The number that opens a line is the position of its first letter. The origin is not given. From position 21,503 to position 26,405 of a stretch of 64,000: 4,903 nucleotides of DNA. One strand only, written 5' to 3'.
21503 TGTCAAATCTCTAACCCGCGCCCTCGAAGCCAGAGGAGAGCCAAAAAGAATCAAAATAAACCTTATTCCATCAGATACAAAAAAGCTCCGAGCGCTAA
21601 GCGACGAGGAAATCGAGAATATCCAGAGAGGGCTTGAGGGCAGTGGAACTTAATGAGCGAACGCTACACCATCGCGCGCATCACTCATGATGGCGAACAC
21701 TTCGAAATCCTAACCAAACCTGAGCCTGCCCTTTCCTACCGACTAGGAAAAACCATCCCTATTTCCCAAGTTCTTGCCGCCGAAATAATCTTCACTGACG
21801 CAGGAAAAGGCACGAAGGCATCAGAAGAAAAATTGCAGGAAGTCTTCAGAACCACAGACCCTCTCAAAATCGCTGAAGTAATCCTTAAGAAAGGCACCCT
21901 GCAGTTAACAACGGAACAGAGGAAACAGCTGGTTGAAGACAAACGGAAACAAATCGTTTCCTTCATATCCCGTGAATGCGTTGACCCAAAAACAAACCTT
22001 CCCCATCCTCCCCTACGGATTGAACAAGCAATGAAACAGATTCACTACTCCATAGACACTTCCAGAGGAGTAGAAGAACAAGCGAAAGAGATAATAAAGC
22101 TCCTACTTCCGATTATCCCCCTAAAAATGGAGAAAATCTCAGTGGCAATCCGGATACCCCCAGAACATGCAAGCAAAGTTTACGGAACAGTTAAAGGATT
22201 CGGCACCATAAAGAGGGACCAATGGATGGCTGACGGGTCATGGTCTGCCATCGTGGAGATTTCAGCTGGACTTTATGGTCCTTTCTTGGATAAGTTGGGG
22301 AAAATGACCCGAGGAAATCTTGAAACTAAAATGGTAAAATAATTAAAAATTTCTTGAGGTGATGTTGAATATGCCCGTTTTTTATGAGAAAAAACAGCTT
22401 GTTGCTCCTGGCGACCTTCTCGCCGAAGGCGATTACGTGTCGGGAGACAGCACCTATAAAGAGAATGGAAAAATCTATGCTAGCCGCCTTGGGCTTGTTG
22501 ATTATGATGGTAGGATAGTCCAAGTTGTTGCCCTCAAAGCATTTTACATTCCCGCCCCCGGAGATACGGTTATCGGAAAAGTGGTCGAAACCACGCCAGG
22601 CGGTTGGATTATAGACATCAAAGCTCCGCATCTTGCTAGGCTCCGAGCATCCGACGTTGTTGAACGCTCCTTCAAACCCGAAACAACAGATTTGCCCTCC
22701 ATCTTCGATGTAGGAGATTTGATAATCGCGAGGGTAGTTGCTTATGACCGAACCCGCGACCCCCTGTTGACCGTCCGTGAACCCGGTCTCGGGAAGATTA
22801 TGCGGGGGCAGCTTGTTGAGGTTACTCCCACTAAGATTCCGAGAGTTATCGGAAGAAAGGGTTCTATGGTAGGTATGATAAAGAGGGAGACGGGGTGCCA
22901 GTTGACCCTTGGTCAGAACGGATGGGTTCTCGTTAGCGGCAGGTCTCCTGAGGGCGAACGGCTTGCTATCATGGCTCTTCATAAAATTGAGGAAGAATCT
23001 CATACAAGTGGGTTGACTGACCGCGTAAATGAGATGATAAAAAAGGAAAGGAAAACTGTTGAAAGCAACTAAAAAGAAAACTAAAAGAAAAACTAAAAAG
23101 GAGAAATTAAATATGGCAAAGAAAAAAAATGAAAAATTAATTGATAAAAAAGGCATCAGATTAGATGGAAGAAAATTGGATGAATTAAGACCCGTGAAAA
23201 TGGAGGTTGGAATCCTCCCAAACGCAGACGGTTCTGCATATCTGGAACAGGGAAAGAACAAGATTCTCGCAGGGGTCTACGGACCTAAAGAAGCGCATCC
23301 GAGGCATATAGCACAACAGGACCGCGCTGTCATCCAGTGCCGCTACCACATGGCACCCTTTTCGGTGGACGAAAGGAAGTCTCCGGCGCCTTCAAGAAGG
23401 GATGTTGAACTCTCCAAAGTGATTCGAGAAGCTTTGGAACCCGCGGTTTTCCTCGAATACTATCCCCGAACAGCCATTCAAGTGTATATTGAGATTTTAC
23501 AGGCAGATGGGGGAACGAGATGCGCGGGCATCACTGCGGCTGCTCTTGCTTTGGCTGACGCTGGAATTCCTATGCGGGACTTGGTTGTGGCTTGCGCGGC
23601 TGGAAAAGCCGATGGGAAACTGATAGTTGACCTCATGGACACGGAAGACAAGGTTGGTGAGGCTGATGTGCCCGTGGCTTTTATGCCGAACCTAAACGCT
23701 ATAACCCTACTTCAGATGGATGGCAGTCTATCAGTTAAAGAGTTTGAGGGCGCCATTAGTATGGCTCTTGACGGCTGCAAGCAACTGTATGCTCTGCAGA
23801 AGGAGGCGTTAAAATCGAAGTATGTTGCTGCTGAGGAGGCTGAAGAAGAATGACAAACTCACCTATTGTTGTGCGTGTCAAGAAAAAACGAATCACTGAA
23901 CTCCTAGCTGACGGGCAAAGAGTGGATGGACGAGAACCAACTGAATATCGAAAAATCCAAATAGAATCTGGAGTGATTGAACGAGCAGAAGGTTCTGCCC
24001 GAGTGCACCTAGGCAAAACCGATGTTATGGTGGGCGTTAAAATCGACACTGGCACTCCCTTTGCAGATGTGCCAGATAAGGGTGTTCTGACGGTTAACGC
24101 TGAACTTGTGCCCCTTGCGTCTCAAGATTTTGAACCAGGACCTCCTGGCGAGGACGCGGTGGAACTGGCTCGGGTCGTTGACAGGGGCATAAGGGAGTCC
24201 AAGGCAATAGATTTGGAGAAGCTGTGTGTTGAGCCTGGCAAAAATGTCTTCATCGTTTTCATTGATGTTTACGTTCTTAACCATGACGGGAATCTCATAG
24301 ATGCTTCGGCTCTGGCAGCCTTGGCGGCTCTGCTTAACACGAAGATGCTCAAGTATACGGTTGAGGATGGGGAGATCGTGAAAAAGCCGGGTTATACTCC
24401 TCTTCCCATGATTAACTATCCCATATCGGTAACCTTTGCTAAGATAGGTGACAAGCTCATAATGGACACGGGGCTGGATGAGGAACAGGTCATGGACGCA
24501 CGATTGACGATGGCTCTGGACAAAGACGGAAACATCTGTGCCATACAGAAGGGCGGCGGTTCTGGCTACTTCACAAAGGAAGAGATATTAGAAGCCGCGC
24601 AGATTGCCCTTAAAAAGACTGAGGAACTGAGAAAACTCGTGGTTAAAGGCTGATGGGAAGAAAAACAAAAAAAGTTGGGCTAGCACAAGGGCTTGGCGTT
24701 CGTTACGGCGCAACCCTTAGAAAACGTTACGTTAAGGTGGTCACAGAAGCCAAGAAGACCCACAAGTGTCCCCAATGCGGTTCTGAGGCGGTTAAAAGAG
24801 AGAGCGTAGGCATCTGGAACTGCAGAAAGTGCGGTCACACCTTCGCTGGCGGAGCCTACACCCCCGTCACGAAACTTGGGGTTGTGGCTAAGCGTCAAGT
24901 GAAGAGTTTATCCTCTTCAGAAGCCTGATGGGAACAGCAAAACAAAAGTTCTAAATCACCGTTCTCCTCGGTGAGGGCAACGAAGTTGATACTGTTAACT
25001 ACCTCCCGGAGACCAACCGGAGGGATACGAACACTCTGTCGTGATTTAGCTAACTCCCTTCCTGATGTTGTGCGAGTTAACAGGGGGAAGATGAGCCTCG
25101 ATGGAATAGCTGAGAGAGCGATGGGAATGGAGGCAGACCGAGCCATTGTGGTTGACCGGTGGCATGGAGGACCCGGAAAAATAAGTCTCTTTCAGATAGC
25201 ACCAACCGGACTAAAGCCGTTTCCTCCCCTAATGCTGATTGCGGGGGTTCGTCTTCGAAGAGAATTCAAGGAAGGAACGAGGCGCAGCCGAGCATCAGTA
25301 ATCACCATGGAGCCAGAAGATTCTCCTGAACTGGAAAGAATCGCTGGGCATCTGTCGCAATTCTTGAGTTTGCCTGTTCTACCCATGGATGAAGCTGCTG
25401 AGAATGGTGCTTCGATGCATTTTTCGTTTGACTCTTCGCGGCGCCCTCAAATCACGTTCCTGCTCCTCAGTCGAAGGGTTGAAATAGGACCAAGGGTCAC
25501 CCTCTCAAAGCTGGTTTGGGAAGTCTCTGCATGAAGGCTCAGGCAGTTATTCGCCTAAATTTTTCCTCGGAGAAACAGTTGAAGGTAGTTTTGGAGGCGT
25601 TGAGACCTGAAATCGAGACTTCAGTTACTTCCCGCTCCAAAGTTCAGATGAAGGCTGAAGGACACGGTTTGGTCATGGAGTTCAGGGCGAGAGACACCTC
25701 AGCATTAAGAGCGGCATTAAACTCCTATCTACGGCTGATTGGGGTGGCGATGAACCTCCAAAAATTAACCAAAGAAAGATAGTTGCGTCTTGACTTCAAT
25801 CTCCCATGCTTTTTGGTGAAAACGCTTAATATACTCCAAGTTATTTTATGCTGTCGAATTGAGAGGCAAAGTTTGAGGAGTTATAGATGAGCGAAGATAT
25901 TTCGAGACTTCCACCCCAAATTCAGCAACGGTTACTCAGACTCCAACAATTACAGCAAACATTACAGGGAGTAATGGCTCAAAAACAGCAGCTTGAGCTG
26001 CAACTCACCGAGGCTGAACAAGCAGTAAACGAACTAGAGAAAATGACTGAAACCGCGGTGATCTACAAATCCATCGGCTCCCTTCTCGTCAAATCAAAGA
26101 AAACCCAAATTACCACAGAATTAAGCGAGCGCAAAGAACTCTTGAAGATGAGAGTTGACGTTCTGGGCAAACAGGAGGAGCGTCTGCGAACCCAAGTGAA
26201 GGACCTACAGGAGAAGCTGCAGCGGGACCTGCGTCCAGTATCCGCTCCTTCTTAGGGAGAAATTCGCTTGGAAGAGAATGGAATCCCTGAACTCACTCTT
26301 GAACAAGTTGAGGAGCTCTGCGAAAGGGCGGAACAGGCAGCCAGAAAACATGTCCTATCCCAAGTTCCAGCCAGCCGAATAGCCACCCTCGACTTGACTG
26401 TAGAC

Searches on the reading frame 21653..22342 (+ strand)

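Call 48: search_protein_families(library=pfam, proteins=[window:21653-22342:+])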
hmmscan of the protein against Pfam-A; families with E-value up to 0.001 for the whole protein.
window:21653-22342:+ (229 aa): 3 families
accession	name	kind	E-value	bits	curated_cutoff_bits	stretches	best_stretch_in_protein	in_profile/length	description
PF01172.24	SBDS_N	-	3.9e-26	91.2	24.6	1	6-91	3-88/88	Shwachman-Bodian-Diamond syndrome (SBDS) N-terminal domain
PF09377.16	SBDS_domain_II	-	1.7e-25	89.1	27.2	1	99-160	1-62/62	SBDS protein, domain II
PF20268.4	SBDS_C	-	9.5e-16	57.9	27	1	164-228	3-69/71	SBDS protein, C-terminal domain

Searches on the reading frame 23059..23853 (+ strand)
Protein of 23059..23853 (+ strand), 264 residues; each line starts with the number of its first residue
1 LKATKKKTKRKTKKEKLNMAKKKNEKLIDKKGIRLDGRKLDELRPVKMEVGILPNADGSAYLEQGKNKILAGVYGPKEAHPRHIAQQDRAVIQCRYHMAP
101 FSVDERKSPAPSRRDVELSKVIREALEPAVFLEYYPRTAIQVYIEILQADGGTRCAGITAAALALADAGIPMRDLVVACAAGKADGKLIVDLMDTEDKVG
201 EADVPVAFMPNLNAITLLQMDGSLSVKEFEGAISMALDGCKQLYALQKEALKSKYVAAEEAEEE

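Call 50: search_protein_families(library=pfam, proteins=[window:23059-23853:+])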
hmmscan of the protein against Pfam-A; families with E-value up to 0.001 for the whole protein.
window:23059-23853:+ (264 aa): 2 families
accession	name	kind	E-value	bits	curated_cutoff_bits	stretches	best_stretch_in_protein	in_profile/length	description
PF01138.27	RNase_PH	-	1.4e-38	132.7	25.5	1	42-171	1-130/130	3' exoribonuclease family, domain 1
PF03725.20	RNase_PH_C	-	1.1e-13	51.4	20.8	1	174-238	1-66/67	3' exoribonuclease family, domain 2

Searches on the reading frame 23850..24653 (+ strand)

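Call 50: search_protein_families(library=pfam, proteins=[window:23850-24653:+])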
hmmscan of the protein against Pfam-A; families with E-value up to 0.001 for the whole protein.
window:23850-24653:+ (267 aa): 2 families
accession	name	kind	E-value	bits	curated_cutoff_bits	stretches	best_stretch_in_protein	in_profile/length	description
PF01138.27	RNase_PH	-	6.6e-32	111.1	25.5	1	32-165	1-128/130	3' exoribonuclease family, domain 1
PF03725.20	RNase_PH_C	-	1.3e-19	70.3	20.8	1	189-255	1-66/67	3' exoribonuclease family, domain 2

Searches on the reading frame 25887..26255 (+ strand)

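Call 50: search_protein_families(library=pfam, proteins=[window:25887-26255:+])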
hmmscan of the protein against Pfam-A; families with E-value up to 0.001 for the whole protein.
window:25887-26255:+ (122 aa): 2 families
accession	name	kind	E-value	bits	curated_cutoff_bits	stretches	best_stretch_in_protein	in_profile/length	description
PF01920.25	Prefoldin_2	-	1.4e-22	80.1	27.6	1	13-113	1-101/106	Prefoldin subunit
PF02024.20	Leptin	-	0.00069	19.9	25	0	16-88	17-88/145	Leptin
